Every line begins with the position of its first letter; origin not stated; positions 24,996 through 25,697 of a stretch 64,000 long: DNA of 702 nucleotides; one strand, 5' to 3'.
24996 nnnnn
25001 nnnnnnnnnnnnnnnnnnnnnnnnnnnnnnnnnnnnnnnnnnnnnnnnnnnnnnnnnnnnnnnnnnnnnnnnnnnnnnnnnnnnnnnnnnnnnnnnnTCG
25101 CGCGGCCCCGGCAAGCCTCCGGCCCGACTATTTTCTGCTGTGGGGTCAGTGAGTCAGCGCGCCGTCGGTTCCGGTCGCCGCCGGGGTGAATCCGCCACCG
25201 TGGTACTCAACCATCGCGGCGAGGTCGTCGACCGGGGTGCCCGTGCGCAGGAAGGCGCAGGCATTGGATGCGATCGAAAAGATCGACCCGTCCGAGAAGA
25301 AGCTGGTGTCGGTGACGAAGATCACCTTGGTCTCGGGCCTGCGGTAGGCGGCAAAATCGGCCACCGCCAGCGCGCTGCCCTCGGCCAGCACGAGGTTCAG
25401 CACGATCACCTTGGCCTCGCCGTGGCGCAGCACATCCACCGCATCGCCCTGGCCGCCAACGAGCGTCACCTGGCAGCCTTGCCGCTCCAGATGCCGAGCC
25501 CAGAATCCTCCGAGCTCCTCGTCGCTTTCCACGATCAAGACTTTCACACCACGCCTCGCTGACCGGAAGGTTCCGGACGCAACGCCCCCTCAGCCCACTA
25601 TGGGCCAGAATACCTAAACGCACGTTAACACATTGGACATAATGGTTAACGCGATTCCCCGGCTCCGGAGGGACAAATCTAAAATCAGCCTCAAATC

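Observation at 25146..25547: Stand-alone receiver domain with Asn replacing the phospho-acceptor Asp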

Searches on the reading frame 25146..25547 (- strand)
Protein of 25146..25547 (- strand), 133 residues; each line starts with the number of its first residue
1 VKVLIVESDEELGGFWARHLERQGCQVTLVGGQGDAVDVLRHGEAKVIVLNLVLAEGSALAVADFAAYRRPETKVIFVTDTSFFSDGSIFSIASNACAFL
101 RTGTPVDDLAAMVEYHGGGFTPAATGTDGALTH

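Call 3: search_protein_families(library=pfam, proteins=[window:25146-25547:-], max_evalue=10)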
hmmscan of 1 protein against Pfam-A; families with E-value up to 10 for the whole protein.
window:25146-25547:- (133 aa): 6 families
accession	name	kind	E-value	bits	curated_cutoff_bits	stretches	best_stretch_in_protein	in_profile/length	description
PF00072.30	Response_reg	-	0.00012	22.7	30.2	1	3-82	1-80/111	Response regulator receiver domain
PF05305.19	DUF732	-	0.0016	19.2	22.4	1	86-125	19-58/72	Protein of unknown function (DUF732)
PF13579.12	Glyco_trans_4_4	-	0.047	14.5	29.7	1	17-122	11-108/158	Glycosyl transferase 4-like domain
PF20161.5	VpsR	-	0.066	13.4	23.7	1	16-111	23-118/121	VpsR domain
PF02558.23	ApbA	-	0.09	12.8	22.2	1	12-38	9-34/150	Ketopantoate reductase PanE/ApbA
PF04016.18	DUF364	-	0.12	12.5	23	1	22-83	9-73/147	Putative heavy-metal chelation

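Call 4: search_protein_families(library=ncbifam, proteins=[window:25146-25547:-], max_evalue=10)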
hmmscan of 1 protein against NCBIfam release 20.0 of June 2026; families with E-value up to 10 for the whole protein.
window:25146-25547:- (133 aa): 25 families
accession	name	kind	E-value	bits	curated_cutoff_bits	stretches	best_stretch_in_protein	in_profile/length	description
NF046022.1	RespRegCpdRBruc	equivalog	9.7e-09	35.2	180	1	2-80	3-81/120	cell cycle two-component system response regulator CpdR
NF033791.1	ActR_PrrA_rreg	equivalog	3.7e-06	27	250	1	3-84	4-85/173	ActR/PrrA/RegA family redox response regulator transcription factor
NF038297.2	hybrid_HK_HrmK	equivalog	0.00024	19.9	725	1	2-64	492-554/607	hybrid histidine kinase/response regulator HrmK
NF007005.1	PRK09468.1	equivalog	0.00068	19.1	331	1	2-79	5-82/237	osmolarity response regulator transcription factor OmpR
NF051850.1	RespRegRprY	equivalog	0.0015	17.9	370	1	1-83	5-87/234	response regulator transcription factor RprY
NF046020.1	HisKinCckABruc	equivalog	0.0016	16.3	1000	1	2-79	751-830/868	cell cycle histidine kinase CckA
TIGR01818.1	ntrC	equivalog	0.0017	17.2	558.6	1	3-114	1-111/463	nitrogen regulation protein NR(I)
NF007977.0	PRK10701.1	equivalog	0.0056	16.2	330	1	2-111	3-110/241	two-component system response regulator RstA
NF033120.0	vanR_FM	exception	0.0064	16.2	460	1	2-63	5-66/231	vancomycin resistance response regulator transcription factor, VanR-F/VanR-M family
NF041733.1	resp_reg_CseB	equivalog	0.0091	15.4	350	1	2-56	2-56/228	two-component system response regulator CseB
TIGR02154.1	PhoB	equivalog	0.017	14.5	296.2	1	2-74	4-75/226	phosphate regulon transcriptional regulator PhoB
NF041946.1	LuxO_transreg_Vib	equivalog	0.024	13.4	800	1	12-82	8-78/463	quorum-sensing sigma-54 dependent transcriptional regulator LuxO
NF045991.1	RespRegCtrARhodob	equivalog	0.031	14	350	1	1-82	1-82/224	response regulator transcription factor CtrA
TIGR02915.1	PEP_resp_reg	equivalog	0.032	13.1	502.6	1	3-82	1-83/445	PEP-CTERM-box response regulator transcription factor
NF007928.2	PRK10643.1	equivalog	0.035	13.7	330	1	1-64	1-64/216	two-component system response regulator PmrA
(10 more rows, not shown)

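Call 5: search_solved_structures(query=window:25146-25547:-, max_evalue=10, show_alignments=3)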
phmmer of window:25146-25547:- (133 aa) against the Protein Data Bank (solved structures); distinct sequences matched with E-value up to 10: 26.
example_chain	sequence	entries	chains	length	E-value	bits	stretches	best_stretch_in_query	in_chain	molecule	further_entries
1zy2_A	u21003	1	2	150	7.3e-05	26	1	1-82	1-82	transcriptional regulator NtrC1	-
1ny5_A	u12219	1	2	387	0.00038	23.7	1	1-82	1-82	transcriptional regulator (NtrC family)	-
4l4u_A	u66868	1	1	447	0.00051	23.2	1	1-82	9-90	Transcriptional regulator (NtrC family)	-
4q7e_A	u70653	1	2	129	0.027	17.7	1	2-80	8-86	Response regulator of a two component regulatory system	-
1zit_A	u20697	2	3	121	0.044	17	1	2-106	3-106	transcriptional regulator (NtrC family)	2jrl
3crn_A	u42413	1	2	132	0.064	16.5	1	2-106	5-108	Response regulator receiver domain protein, CheY-like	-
3rqi_A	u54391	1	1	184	0.079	16.1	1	3-111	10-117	Response regulator protein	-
3a0r_B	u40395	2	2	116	0.29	14.3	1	2-87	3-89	Response regulator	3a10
3a0u_A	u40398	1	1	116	0.32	14.2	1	2-86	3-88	Response regulator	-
5x5j_A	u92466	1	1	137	0.5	13.6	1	3-80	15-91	AdeR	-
3dzd_A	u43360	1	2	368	0.51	13.5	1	2-107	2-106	Transcriptional regulator (NtrC family)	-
7cci_A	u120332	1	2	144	0.57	13.4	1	3-80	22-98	AdeR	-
5xjp_A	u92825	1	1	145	0.58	13.4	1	3-80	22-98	AdeR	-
3cfy_A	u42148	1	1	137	0.58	13.4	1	2-113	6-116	Putative LuxO repressor protein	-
4nic_A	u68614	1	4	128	0.63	13.2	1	2-114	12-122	DNA-binding transcriptional regulator RstA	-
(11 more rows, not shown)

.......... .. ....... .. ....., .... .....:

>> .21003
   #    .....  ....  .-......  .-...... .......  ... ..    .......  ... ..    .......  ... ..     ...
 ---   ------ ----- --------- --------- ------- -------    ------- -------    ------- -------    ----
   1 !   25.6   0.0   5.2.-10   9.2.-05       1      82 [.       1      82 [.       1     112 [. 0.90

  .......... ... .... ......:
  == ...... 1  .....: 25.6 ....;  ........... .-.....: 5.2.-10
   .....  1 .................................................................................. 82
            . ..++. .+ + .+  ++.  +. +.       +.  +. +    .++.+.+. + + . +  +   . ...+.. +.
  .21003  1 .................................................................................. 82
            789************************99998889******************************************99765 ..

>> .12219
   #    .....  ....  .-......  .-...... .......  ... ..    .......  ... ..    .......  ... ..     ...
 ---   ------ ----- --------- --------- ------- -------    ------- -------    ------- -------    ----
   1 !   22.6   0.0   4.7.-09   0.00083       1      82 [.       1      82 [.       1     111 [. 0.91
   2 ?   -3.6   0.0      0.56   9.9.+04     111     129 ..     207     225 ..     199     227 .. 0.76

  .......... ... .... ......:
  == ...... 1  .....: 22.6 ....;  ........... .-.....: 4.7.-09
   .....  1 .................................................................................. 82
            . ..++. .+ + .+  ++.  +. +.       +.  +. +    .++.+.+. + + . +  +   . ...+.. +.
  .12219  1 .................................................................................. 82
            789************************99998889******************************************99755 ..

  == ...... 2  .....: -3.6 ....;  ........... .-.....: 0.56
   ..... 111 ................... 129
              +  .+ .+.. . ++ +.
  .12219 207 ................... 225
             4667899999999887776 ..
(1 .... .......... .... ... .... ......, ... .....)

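Call 7: find_homologous_proteins(query=window:25146-25547:-)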
Query window:25146-25547:- (133 aa): 1338 proteins with E <= 0.001 among 1382 candidates; the best 120 are listed.
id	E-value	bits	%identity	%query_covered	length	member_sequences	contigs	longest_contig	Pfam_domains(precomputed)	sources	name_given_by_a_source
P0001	1.6e-77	275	97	100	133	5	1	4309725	-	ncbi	-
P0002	5.8e-62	225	80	100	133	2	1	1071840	PF00072.31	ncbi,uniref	ncbi:MAG: response regulator [Vannielia sp.]|uniref:response regulator transcription factor n=1 Tax=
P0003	4.8e-56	206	74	100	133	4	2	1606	PF00072.31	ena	-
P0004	1.8e-54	201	71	100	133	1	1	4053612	PF00072.31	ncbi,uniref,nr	ncbi:response regulator [Oceanicola sp. D3]|uniref:response regulator transcription factor n=1 Tax=O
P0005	4.6e-53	196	77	90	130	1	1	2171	PF00072.31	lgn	-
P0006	1.0e-52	195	68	100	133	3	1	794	PF00072.31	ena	-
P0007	7.0e-52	193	75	90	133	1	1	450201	PF00072.31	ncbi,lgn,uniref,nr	ncbi:response regulator transcription factor [Vannielia litorea]|uniref:Response regulator receiver 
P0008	8.4e-50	186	81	77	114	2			-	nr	nr:hypothetical protein [Vannielia litorea]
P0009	2.3e-48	181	72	88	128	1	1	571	PF00072.31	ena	-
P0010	1.7e-47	178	71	89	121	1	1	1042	PF00072.31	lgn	-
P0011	6.6e-47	177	70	92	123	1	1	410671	PF00072.31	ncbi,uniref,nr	ncbi:response regulator [Tropicimonas sp. IMCC6043]|uniref:response regulator n=1 Tax=Tropicimonas s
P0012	4.7e-46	174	70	88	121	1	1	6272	PF00072.31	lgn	-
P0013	6.7e-46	173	70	88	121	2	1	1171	PF00072.31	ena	-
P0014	3.7e-45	171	69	88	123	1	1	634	PF00072.31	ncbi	-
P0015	5.2e-45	170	70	88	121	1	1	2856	PF00072.31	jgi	-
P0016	6.4e-45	170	66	92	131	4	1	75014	PF00072.31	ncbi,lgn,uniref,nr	ncbi:response regulator [Sediminimonas sp.]|uniref:response regulator transcription factor n=1 Tax=S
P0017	3.8e-44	168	64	95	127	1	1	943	PF00072.31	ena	-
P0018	3.9e-44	168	68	88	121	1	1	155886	PF00072.31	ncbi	-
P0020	7.6e-43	163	64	90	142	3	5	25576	PF00072.31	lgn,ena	-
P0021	1.0e-42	163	67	92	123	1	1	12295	PF00072.31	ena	-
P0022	1.8e-42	162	67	86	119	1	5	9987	PF00072.31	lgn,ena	-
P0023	2.3e-42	162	61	95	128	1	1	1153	PF00072.31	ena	-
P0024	2.5e-42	162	68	88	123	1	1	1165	PF00072.31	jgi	jgi:DNA-binding NtrC family response regulator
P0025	3.0e-42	161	65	88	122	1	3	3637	PF00072.31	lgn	-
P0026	4.9e-42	161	70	89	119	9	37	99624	PF00072.31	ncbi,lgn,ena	-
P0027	5.0e-42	161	63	95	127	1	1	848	PF00072.31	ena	-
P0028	7.0e-42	160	66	89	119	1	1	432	PF00072.31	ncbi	-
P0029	9.9e-42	160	70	88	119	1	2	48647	PF00072.31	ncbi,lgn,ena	ncbi:MAG: response regulator [Pseudomonadota bacterium]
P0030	1.1e-41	160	64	92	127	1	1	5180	PF00072.31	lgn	-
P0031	1.3e-41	159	65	89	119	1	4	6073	PF00072.31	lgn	-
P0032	1.4e-41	159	67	89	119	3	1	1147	PF00072.31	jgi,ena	-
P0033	1.6e-41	159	65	88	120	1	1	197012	PF00072.31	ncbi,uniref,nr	ncbi:response regulator transcription factor [Actibacterium sp. 188UL27-1]|uniref:response regulator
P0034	1.7e-41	159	64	93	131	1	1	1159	PF00072.31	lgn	-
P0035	1.9e-41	159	63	89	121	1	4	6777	PF00072.31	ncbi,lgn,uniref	ncbi:MAG: response regulator [Tropicimonas sp.]|uniref:response regulator n=1 Tax=Tropicimonas sp. T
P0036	2.2e-41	159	64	89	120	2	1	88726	PF00072.31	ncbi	-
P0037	2.4e-41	159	68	88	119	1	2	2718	PF00072.31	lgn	-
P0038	2.4e-41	159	68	88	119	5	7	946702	PF00072.31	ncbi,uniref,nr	ncbi:response regulator [uncultured Tateyamaria sp.]|uniref:response regulator transcription factor 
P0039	2.8e-41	158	63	89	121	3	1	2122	PF00072.31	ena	-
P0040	3.4e-41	158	68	88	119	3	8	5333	PF00072.31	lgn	-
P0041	4.2e-41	158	66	88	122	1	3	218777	PF00072.31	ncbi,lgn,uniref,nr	ncbi:MAG: response regulator [Sediminimonas qiaohouensis]|uniref:Response regulator n=1 Tax=Sedimini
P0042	4.2e-41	158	68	88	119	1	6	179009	PF00072.31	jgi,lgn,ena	-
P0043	4.2e-41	158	64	89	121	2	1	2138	PF00072.31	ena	-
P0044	4.3e-41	158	65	88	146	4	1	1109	PF00072.31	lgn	-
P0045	4.5e-41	158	62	91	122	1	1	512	PF00072.31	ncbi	-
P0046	4.8e-41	158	64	88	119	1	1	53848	PF00072.31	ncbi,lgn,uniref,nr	ncbi:Response regulator receiver domain-containing protein [Salinihabitans flavidus]|uniref:Response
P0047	5.2e-41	157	65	89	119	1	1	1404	PF00072.31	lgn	-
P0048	5.8e-41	157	64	92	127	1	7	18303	PF00072.31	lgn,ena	-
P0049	5.9e-41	157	62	88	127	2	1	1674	PF00072.31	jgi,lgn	jgi:DNA-binding response OmpR family regulator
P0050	6.0e-41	157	67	88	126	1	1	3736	PF00072.31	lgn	-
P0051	6.1e-41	157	64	89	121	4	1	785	PF00072.31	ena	-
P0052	7.2e-41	157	68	88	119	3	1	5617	PF00072.31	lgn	-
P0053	7.9e-41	157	64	88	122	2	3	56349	PF00072.31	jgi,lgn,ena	-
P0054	8.0e-41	157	65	88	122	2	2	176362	PF00072.31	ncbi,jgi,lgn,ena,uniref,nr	ncbi:response regulator transcription factor [Sediminimonas qiaohouensis]|uniref:response regulator 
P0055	8.2e-41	157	67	89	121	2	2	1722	PF00072.31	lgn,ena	-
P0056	9.1e-41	157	67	88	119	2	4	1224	PF00072.31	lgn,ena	-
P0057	9.2e-41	157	65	89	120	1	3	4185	PF00072.31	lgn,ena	-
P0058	9.4e-41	157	64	87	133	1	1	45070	PF00072.31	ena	-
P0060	9.6e-41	157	62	89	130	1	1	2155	PF00072.31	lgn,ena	-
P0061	9.8e-41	157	64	88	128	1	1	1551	PF00072.31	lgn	-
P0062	1.0e-40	157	63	88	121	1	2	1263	PF00072.31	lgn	-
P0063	1.1e-40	156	63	89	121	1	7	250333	PF00072.31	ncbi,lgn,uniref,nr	ncbi:response regulator [Aliiruegeria sabulilitoris]|uniref:response regulator n=1 Tax=Aliiruegeria 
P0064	1.2e-40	156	68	88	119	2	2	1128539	PF00072.31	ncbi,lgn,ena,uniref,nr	ncbi:response regulator [uncultured Tateyamaria sp.]|uniref:response regulator transcription factor 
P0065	1.2e-40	156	61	91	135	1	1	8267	PF00072.31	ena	-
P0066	1.3e-40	156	63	89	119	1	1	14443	PF00072.31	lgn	-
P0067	1.3e-40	156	67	88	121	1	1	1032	PF00072.31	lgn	-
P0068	1.4e-40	156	68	88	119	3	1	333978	PF00072.31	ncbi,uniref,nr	ncbi:response regulator transcription factor [Tateyamaria sp. syn59]|uniref:response regulator trans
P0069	1.5e-40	156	65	88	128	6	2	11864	PF00072.31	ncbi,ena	-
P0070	1.5e-40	156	65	88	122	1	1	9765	PF00072.31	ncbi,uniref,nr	ncbi:MAG: hypothetical protein RI566_14180 [Sediminimonas sp.]|uniref:hypothetical protein n=1 Tax=S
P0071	1.7e-40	156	63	88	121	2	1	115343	PF00072.31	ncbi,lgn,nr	ncbi:response regulator transcription factor [Aliiruegeria lutimaris]|nr:response regulator [Aliirue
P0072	2.2e-40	155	66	88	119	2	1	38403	PF00072.31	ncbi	ncbi:MAG: response regulator [Pseudomonadota bacterium]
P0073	2.3e-40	155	64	88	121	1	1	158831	PF00072.31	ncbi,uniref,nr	ncbi:hypothetical protein R3X27_11510 [Tropicimonas sp. TH_r6]|uniref:hypothetical protein n=1 Tax=T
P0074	2.7e-40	155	65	89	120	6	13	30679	PF00072.31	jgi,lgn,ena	jgi:DNA-binding NtrC family response regulator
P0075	2.9e-40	155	68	88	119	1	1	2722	PF00072.31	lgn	-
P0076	3.4e-40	155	63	89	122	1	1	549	PF00072.31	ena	-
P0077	4.0e-40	155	61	89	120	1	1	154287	PF00072.31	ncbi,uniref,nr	ncbi:response regulator transcription factor [Antarcticimicrobium luteum]|uniref:Response regulator 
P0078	4.4e-40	154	64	89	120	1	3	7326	PF00072.31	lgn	-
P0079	4.4e-40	154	63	92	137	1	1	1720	PF00072.31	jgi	jgi:DNA-binding NtrC family response regulator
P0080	4.4e-40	154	67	89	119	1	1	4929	PF00072.31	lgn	-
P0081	4.6e-40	154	63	88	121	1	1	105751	PF00072.31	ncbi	-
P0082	4.7e-40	154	67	89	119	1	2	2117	PF00072.31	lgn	-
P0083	5.4e-40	154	64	89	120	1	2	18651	PF00072.31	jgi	jgi:DNA-binding response OmpR family regulator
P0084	6.0e-40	154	62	88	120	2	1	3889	PF00072.31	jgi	-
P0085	6.8e-40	154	63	89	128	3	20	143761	PF00072.31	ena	-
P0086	8.4e-40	154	65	89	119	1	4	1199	PF00072.31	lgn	-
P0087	8.9e-40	153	59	93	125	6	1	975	PF00072.31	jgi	jgi:DNA-binding NtrC family response regulator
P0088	1.0e-39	153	61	89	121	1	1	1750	PF00072.31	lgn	-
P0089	1.1e-39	153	65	88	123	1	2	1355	PF00072.31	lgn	-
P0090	1.1e-39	153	64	89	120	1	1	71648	PF00072.31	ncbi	-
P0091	1.1e-39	153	62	89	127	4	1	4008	PF00072.31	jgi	jgi:DNA-binding NtrC family response regulator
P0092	1.3e-39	153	64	89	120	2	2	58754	PF00072.31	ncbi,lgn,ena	-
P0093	1.3e-39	153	65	89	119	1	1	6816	PF00072.31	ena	-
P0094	1.3e-39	153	65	89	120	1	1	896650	PF00072.31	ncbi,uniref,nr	ncbi:response regulator transcription factor [Chachezhania sediminis]|uniref:response regulator tran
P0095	1.4e-39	153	63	89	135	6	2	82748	PF00072.31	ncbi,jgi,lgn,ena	-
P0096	1.4e-39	153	62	92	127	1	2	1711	PF00072.31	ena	-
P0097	1.5e-39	153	64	92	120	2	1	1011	PF00072.31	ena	-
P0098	1.6e-39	153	64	89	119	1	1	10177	PF00072.31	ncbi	ncbi:MAG: response regulator transcription factor [Sedimentitalea sp.]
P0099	1.7e-39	153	64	89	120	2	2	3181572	PF00072.31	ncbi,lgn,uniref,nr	ncbi:response regulator transcription factor [Jhaorihella thermophila]|uniref:Response regulator rec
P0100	1.7e-39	153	66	89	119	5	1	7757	PF00072.31,PF20161.6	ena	-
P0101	1.7e-39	153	66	87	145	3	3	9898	PF00072.31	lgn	-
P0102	1.8e-39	152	67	88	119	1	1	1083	PF00072.31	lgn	-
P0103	1.9e-39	152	63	89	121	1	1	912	PF00072.31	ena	-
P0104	2.2e-39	152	61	89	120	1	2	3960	PF00072.31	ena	-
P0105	2.2e-39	152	64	89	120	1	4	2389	PF00072.31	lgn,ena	-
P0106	2.4e-39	152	64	89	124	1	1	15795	PF00072.31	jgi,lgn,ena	jgi:DNA-binding NtrC family response regulator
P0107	2.7e-39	152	62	89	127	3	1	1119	PF00072.31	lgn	-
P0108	2.8e-39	152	64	89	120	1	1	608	PF00072.31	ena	-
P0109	3.2e-39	152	63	86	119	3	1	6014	PF00072.31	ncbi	-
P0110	3.7e-39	151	62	89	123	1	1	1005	PF00072.31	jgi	jgi:DNA-binding NtrC family response regulator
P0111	3.7e-39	151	63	89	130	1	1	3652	PF00072.31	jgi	jgi:DNA-binding NtrC family response regulator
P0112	3.8e-39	151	63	95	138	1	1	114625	PF00072.31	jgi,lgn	jgi:DNA-binding NtrC family response regulator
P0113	3.9e-39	151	66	89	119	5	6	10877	PF00072.31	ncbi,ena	-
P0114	4.1e-39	151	65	89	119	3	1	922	PF00072.31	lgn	-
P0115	4.4e-39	151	62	95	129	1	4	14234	PF00072.31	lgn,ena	-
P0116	4.6e-39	151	61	89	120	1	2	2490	PF00072.31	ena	-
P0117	4.8e-39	151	64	88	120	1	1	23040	PF00072.31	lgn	-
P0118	4.8e-39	151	64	89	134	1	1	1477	PF00072.31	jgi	jgi:DNA-binding NtrC family response regulator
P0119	4.8e-39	151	60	95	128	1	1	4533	PF00072.31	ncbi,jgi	-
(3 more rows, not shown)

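Call 22: list_cluster_members(proteins=[window:25146-25547:-, P0001, P0007, P0054, P0071, P0099, P0004, P0002])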
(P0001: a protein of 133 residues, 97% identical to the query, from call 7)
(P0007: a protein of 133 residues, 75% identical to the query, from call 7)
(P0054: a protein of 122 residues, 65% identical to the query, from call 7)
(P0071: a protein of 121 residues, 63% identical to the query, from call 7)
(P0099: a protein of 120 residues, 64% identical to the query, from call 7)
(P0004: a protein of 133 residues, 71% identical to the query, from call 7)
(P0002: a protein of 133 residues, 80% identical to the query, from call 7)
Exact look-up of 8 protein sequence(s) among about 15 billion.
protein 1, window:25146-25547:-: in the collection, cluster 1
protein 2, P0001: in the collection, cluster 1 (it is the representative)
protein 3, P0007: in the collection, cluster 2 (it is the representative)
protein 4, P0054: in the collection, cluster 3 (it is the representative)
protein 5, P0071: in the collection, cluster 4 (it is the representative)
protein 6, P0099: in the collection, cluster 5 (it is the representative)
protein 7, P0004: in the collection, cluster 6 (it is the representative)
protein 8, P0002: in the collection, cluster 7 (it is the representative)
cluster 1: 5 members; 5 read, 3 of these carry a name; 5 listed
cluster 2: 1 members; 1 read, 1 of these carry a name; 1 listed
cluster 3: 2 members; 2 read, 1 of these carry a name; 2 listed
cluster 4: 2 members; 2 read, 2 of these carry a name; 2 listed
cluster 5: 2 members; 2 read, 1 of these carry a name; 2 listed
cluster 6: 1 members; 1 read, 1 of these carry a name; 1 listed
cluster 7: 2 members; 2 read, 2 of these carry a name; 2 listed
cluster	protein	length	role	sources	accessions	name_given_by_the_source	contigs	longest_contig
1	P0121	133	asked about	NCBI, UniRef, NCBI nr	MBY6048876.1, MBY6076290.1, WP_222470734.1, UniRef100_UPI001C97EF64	response regulator transcription factor [Vannielia litorea] | response regulator transcription factor n=1 Tax=Vannielia litorea TaxID=1217970 ... | hypothetical protein [Vannielia litorea]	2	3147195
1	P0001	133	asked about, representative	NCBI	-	-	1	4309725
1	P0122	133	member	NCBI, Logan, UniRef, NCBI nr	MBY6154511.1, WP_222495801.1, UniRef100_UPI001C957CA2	response regulator [Vannielia litorea] | response regulator transcription factor n=1 Tax=Vannielia litorea TaxID=1217970 ...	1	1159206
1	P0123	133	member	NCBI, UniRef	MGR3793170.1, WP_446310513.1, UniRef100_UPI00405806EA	response regulator transcription factor [Vannielia sp. SX4] | response regulator transcription factor n=1 Tax=Vannielia sp. SX4 TaxID=3463852 ...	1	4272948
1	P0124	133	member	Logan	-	-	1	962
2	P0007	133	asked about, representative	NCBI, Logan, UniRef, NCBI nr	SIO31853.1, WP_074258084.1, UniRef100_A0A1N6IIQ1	response regulator transcription factor [Vannielia litorea] | Response regulator receiver domain-containing protein n=1 Tax=Vannielia litorea ... | response regulator [Vannielia litorea]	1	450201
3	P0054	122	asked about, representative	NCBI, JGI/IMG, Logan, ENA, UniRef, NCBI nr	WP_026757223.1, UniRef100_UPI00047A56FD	response regulator transcription factor [Sediminimonas qiaohouensis] | response regulator transcription factor n=1 Tax=Sediminimonas qiaohouensis TaxID=552061 ... | response regulator [Sediminimonas qiaohouensis]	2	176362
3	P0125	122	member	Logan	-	-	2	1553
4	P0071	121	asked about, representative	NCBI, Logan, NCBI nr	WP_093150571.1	response regulator transcription factor [Aliiruegeria lutimaris] | response regulator [Aliiruegeria lutimaris]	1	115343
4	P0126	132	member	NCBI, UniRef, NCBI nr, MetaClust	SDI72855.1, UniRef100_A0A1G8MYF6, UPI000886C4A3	Response regulator receiver domain-containing protein [Aliiruegeria lutimaris] | Response regulator receiver domain-containing protein n=2 Tax=Aliiruegeria lutimaris ... | status=active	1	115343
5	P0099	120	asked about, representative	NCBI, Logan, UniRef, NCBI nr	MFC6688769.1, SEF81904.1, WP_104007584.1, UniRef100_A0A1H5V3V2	response regulator transcription factor [Jhaorihella thermophila] | Response regulator receiver domain-containing protein n=1 Tax=Jhaorihella thermophila ... | response regulator [Jhaorihella thermophila]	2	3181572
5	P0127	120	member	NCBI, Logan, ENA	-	-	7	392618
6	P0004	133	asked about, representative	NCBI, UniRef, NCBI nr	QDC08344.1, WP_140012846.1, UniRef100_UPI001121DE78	response regulator [Oceanicola sp. D3] | response regulator transcription factor n=1 Tax=Oceanicola sp. D3 TaxID=2587163 ...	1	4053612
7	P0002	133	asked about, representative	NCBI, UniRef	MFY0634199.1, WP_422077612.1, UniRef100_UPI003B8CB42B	MAG: response regulator [Vannielia sp.] | response regulator transcription factor n=1 Tax=Vannielia sp. TaxID=2813045 ...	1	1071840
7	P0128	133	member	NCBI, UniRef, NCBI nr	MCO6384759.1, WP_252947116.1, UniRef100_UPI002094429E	response regulator [Oceanicola sp. 502str15] | response regulator transcription factor n=1 Tax=Oceanicola sp. 502str15 TaxID=2696061 ... | hypothetical protein [Oceanicola sp. 502str15]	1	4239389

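Call 35: find_encoding_contigs(protein=P0007, flank=4000, max_places=2)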
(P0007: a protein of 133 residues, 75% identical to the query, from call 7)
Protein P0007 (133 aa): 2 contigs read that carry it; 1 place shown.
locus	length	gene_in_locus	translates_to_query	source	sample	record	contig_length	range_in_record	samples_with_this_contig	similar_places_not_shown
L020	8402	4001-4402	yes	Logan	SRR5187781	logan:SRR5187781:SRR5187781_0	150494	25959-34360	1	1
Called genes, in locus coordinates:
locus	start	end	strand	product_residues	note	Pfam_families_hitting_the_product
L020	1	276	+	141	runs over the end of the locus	-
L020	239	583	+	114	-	PF00196:GerE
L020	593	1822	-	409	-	PF00291:PALP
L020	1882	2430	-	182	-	PF02659:Mntp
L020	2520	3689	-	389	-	PF13406:SLT_2, PF01471:PG_binding_1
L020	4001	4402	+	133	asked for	PF00072:Response_reg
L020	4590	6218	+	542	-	PF02776:TPP_enzyme_N, PF00205:TPP_enzyme_M, PF02775:TPP_enzyme_C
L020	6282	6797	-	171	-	-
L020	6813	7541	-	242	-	PF02107:FlgH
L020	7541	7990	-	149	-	PF08666:SAF, PF13144:ChapFlgA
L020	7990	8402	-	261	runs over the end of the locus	PF00460:Flg_bb_rod, PF22692:LlgE_F_G_D1, PF06429:Flg_bbr_C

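Call 36: find_encoding_contigs(protein=P0004, flank=4000, max_places=2)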
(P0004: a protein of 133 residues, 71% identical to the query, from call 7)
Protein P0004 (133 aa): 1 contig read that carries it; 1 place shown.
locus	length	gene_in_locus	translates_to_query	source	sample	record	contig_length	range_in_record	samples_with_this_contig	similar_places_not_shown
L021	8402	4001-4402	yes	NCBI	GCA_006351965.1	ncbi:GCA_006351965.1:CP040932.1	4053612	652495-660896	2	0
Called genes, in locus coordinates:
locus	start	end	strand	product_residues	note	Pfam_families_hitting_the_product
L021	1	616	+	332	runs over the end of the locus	-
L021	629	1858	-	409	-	PF00291:PALP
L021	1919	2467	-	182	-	PF02659:Mntp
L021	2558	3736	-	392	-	PF13406:SLT_2, PF01471:PG_binding_1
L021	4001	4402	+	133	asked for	PF00072:Response_reg (weak)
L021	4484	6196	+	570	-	PF02776:TPP_enzyme_N, PF00205:TPP_enzyme_M, PF02775:TPP_enzyme_C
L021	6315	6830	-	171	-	-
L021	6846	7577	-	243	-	PF02107:FlgH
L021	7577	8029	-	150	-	PF08666:SAF (weak), PF13144:ChapFlgA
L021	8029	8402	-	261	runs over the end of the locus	PF00460:Flg_bb_rod, PF22692:LlgE_F_G_D1, PF06429:Flg_bbr_C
